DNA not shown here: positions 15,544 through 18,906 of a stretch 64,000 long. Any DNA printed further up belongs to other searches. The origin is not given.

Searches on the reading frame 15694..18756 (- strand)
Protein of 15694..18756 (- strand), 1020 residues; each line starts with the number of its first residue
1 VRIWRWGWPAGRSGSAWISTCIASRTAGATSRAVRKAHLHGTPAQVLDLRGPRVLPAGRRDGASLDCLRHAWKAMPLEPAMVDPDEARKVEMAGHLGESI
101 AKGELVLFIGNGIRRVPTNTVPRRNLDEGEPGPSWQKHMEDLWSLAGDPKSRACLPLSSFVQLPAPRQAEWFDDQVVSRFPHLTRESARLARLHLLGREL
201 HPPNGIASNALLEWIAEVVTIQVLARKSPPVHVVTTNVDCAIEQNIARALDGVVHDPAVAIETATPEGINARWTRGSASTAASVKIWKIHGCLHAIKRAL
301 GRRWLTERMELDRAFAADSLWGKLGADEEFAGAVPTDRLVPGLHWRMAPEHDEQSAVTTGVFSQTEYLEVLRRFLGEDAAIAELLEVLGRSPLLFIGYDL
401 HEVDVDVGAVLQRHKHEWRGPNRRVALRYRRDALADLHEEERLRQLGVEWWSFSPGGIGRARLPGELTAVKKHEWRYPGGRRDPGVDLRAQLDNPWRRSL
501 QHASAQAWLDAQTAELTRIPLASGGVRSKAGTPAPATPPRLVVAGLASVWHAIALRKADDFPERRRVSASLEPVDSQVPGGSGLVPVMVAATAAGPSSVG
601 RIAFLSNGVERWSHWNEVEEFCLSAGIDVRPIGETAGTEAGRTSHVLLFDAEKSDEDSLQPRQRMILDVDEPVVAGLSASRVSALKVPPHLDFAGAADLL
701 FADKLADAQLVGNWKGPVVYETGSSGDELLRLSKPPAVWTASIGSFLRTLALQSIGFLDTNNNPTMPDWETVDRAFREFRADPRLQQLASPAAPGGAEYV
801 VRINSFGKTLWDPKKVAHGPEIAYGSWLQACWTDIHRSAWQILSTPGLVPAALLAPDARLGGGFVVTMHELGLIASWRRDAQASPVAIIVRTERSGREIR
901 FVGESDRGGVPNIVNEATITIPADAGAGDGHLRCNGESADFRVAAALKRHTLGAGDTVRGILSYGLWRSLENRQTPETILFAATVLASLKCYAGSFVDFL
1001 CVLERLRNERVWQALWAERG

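Call 5: search_protein_families(library=pfam, proteins=[window:15694-18756:-], max_evalue=0.01)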
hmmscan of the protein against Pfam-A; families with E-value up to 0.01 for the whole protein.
window:15694-18756:- (1020 aa): 1 family
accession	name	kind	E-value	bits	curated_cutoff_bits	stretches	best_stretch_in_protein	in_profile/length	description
PF13289.12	SIR2_2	-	4.8e-07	30.4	24.5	0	232-294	2-51/141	SIR2-like domain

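Call 6: search_protein_families(library=padloc, proteins=[window:15694-18756:-], max_evalue=0.01)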
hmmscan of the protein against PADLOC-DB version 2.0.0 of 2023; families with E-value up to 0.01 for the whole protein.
window:15694-18756:- (1020 aa): 1 family
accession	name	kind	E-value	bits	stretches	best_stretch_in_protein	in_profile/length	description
PDLC04087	SIR2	-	0.00018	18.5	1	223-299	125-200/343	-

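Call 8: search_protein_families(library=ncbifam, proteins=[window:15694-18756:-], max_evalue=0.01)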
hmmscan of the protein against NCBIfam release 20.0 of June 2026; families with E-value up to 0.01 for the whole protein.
window:15694-18756:- (1020 aa): 0 families
